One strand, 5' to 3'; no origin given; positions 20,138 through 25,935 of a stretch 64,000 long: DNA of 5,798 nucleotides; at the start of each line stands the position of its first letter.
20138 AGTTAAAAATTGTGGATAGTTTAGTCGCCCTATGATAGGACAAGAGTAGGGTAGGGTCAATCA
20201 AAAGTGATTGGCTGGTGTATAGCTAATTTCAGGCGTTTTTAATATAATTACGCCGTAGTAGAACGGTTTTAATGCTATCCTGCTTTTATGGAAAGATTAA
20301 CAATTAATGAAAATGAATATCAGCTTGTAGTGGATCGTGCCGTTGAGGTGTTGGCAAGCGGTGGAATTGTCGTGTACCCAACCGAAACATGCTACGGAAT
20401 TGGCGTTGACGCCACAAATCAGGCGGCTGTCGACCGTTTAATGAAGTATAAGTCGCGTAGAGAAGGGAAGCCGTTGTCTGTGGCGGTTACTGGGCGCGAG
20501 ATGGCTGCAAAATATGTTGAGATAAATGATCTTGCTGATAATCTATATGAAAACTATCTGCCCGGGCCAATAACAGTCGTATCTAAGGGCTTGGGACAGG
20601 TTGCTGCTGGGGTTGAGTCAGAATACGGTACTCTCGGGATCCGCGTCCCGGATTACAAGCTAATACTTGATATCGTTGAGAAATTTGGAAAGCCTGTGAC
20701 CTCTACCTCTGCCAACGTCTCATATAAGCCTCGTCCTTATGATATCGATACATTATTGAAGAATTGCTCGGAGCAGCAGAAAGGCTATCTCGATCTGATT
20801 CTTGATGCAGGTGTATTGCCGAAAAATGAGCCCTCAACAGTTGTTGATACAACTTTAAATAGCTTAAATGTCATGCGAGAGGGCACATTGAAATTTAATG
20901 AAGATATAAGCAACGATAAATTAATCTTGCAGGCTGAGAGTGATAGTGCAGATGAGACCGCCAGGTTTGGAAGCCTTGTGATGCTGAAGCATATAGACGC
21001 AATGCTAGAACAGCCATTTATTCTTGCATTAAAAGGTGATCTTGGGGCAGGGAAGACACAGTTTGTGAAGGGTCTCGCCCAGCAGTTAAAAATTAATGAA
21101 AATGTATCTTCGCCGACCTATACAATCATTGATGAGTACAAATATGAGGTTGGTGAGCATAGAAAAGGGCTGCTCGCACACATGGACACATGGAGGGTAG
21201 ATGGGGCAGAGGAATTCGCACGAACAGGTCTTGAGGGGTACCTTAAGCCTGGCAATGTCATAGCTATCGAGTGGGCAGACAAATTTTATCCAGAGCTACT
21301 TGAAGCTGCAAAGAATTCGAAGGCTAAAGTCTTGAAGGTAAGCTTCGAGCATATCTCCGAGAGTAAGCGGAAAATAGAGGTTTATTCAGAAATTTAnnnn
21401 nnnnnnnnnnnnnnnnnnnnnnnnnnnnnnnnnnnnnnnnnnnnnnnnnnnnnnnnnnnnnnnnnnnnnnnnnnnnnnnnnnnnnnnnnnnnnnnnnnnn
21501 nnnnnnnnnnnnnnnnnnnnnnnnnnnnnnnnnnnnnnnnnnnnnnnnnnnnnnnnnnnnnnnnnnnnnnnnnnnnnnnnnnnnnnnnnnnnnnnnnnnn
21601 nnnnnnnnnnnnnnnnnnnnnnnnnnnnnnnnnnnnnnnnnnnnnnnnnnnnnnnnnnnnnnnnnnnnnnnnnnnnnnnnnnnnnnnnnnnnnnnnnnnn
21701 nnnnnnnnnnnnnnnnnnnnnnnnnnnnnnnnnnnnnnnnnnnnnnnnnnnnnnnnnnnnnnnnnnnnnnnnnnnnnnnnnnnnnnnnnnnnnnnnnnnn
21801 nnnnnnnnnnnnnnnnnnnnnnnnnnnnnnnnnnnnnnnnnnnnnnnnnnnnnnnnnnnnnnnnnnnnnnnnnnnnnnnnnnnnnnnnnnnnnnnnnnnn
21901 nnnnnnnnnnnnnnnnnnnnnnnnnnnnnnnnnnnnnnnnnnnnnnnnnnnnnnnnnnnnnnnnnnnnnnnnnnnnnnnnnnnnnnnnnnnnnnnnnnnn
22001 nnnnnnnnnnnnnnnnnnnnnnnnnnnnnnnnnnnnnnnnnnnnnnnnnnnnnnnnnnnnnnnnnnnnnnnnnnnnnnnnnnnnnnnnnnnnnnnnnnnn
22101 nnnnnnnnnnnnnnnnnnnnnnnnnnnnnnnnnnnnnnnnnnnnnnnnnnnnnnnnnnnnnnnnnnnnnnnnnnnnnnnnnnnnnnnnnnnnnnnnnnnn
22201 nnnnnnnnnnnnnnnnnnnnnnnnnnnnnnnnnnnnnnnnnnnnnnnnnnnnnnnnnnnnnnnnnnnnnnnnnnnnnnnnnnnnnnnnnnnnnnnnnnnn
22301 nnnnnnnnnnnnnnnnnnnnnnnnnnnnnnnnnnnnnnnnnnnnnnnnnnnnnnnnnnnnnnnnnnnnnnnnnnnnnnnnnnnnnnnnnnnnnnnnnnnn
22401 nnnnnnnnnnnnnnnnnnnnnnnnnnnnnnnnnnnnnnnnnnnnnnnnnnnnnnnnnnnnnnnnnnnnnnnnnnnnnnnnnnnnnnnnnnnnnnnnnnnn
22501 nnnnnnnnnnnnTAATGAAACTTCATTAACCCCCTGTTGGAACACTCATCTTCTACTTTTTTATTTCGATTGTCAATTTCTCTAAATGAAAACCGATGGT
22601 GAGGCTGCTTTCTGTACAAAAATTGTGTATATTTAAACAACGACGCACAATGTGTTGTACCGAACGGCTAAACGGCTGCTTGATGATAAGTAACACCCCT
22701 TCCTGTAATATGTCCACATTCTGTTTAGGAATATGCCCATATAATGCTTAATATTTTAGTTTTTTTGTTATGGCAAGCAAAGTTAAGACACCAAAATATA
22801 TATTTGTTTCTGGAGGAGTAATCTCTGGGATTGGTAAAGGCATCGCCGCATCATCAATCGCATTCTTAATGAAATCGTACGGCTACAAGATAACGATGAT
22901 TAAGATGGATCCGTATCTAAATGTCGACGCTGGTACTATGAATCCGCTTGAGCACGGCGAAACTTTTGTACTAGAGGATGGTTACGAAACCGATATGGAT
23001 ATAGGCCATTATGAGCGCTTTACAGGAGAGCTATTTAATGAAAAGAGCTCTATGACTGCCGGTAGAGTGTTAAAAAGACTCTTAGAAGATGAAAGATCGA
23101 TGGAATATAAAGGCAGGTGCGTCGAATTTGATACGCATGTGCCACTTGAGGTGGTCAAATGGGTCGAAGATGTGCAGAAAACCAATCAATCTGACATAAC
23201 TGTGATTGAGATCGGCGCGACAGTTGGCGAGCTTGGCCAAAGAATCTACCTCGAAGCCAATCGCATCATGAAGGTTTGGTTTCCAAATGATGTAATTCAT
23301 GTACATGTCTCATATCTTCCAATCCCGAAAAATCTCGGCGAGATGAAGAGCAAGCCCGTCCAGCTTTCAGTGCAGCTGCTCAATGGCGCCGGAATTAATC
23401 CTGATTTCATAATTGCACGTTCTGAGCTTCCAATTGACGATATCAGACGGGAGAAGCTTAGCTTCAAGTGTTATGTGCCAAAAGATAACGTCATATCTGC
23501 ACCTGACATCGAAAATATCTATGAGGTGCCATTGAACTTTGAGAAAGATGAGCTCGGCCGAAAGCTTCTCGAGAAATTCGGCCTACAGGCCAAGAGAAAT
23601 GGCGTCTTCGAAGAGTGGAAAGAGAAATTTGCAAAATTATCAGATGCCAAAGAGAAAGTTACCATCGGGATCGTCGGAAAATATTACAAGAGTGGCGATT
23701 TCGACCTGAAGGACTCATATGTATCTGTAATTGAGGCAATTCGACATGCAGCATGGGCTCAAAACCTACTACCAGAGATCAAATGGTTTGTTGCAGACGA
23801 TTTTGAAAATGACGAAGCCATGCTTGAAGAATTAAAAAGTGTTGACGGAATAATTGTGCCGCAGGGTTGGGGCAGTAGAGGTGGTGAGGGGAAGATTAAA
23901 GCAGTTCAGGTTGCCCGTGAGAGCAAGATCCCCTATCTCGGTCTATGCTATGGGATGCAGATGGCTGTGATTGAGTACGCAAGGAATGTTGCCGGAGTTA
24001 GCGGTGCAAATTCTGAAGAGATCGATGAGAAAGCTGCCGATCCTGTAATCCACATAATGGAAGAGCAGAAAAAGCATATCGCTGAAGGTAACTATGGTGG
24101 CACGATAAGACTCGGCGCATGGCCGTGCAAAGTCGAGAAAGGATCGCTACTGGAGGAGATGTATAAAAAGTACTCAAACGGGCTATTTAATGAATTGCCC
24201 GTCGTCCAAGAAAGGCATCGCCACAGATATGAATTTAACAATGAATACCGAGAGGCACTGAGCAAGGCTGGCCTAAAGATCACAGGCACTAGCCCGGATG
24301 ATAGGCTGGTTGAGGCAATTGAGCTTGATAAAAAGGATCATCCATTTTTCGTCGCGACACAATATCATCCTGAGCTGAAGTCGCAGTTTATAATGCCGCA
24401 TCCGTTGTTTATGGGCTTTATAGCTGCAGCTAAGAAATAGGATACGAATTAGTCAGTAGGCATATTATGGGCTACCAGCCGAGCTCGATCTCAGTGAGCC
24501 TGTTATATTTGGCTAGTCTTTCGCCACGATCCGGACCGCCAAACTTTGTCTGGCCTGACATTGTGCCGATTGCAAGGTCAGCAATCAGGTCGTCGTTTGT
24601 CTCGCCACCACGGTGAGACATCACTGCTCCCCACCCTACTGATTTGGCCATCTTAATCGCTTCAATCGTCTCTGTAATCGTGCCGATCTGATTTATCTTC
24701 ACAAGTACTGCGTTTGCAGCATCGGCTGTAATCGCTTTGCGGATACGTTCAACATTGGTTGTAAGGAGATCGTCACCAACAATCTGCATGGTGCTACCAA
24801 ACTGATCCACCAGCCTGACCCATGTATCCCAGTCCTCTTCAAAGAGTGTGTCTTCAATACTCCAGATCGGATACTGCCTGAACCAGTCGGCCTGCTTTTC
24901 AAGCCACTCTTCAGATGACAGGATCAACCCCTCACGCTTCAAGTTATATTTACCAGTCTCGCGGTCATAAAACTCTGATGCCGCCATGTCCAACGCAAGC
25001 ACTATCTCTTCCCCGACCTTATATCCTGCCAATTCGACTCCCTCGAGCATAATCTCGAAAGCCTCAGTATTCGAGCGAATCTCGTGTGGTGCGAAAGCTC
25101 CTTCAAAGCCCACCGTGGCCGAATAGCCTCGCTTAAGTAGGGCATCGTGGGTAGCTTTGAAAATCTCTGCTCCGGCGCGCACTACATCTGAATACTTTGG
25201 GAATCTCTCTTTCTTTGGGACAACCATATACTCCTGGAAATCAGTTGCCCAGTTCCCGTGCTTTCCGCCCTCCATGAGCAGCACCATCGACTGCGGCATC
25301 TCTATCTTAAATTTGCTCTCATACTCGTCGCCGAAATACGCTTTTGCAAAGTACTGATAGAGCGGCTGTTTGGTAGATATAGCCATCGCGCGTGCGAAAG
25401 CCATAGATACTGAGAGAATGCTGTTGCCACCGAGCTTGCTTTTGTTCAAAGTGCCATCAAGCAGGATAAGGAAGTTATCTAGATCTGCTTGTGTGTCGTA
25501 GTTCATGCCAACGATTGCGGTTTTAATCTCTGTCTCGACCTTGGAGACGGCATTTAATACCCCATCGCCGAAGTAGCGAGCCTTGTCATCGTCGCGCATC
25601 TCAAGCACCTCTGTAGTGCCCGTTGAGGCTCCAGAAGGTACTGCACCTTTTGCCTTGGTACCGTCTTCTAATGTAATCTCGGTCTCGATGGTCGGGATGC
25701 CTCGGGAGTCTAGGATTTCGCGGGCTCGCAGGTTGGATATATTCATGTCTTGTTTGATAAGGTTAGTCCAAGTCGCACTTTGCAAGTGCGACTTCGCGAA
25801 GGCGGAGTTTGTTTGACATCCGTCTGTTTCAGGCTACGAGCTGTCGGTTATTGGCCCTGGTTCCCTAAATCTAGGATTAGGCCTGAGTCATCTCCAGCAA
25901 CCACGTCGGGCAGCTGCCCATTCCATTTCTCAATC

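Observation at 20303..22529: Over-represented DNA motif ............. (core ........) embedded in-frame in genes and as inverted pairs at gene ends - candidate DNA-uptake-signal-like element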

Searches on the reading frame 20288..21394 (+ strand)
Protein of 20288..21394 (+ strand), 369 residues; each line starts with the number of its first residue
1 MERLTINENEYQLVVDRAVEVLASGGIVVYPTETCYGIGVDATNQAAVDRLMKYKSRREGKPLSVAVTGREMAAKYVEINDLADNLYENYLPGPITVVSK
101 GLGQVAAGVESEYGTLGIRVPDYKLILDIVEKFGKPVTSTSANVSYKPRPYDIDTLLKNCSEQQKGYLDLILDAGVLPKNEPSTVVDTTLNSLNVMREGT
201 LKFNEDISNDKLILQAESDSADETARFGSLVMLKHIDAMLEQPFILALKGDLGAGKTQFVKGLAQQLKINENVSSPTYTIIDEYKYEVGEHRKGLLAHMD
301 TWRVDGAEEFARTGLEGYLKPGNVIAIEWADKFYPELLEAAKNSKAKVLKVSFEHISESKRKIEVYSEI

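Call 10: search_protein_families(library=ncbifam, proteins=[window:20288-21394:+])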
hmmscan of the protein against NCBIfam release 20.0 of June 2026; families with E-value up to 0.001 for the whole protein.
window:20288-21394:+ (369 aa): 5 families
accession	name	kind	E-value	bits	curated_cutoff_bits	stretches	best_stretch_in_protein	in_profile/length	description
TIGR00057.1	TIGR00057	equivalog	1.4e-50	171.3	123.2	1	8-202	4-194/202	L-threonylcarbamoyladenylate synthase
TIGR00150.1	T6A_YjeE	equivalog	5.5e-24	84.5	60.1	1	238-340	17-114/135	tRNA (adenosine(37)-N6)-threonylcarbamoyltransferase complex ATPase subunit type 1 TsaE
NF007919.1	PRK10634.1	equivalog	3e-23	82.2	175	1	19-189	2-170/176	L-threonylcarbamoyladenylate synthase type 1 TsaC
NF007931.0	PRK10646.1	equivalog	2.1e-13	50.5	246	1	238-332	23-112/153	tRNA (adenosine(37)-N6)-threonylcarbamoyltransferase complex ATPase subunit type 1 TsaE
TIGR00143.1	hypF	equivalog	6.4e-06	24.6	466.1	1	14-159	193-337/741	carbamoyltransferase HypF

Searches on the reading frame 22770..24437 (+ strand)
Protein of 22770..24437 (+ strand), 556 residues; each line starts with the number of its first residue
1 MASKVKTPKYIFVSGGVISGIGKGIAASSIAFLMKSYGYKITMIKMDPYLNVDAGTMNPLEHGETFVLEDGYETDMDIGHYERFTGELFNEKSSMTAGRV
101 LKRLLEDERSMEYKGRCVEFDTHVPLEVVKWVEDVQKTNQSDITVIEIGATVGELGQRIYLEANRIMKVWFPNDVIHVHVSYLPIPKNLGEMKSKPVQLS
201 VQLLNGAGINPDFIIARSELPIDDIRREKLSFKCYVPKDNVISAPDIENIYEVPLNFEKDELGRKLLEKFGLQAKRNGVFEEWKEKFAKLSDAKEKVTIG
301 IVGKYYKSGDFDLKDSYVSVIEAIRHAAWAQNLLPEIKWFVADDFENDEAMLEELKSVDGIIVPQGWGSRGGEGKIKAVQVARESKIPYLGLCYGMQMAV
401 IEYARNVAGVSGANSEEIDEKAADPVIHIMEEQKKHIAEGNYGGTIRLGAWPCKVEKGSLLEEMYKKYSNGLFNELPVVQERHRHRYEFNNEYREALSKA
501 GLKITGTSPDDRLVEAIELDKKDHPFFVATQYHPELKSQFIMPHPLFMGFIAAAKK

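Call 10: search_protein_families(library=ncbifam, proteins=[window:22770-24437:+])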
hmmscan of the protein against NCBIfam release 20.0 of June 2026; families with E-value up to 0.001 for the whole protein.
window:22770-24437:+ (556 aa): 7 families
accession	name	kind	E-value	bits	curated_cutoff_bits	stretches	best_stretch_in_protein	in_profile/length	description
NF003792.0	PRK05380.1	equivalog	1.6e-190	634.3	308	1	8-555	3-527/534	CTP synthase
TIGR00337.1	PyrG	equivalog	1.7e-186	620.9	462.75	1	8-553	3-526/526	glutamine hydrolyzing CTP synthase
NF004836.1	PRK06186.1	equivalog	2.2e-37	128.4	260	1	298-554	2-227/228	CTP synthase C-terminal region-related (seleno)protein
NF008471.0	PRK11366.1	equivalog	1.1e-05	25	266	1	500-555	192-245/254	gamma-glutamyl-gamma-aminobutyrate hydrolase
TIGR00888.1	guaA_Nterm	equivalog_domain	1.4e-05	24.6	172.15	1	350-409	32-93/188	glutamine-hydrolyzing GMP synthase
NF001975.0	PRK00758.1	equivalog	0.00012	21.7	198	0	348-408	33-90/185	GMP synthase subunit A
TIGR01368.1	CPSaseIIsmall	equivalog_domain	0.00035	19.7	307.35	0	494-553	302-358/361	glutamine-hydrolyzing carbamoyl-phosphate synthase small subunit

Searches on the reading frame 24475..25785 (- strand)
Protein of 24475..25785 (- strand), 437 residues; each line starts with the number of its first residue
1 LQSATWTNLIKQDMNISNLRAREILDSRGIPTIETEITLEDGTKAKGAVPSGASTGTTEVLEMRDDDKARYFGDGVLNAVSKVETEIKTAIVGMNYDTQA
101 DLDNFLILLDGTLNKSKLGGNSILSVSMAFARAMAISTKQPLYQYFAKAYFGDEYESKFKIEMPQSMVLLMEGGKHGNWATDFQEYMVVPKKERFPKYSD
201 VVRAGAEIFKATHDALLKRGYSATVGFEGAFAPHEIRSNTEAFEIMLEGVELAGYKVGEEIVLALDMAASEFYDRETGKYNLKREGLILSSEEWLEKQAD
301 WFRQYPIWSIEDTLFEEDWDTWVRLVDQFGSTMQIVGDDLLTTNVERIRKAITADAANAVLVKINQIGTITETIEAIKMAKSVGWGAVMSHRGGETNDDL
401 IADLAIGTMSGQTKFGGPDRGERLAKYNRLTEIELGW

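Call 10: search_protein_families(library=ncbifam, proteins=[window:24475-25785:-])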
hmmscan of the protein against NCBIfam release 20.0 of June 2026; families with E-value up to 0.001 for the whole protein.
window:24475-25785:- (437 aa): 3 families
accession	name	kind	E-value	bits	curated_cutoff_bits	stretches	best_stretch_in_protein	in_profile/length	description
TIGR01060.2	eno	equivalog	6.1e-147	489.7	300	1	16-434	1-407/425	phosphopyruvate hydratase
NF006223.0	PRK08350.1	equivalog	7.6e-12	45.1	624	1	76-150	49-123/341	hypothetical protein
TIGR01502.1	B_methylAsp_ase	equivalog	0.00012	21.2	286.15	1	324-397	289-361/408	methylaspartate ammonia-lyase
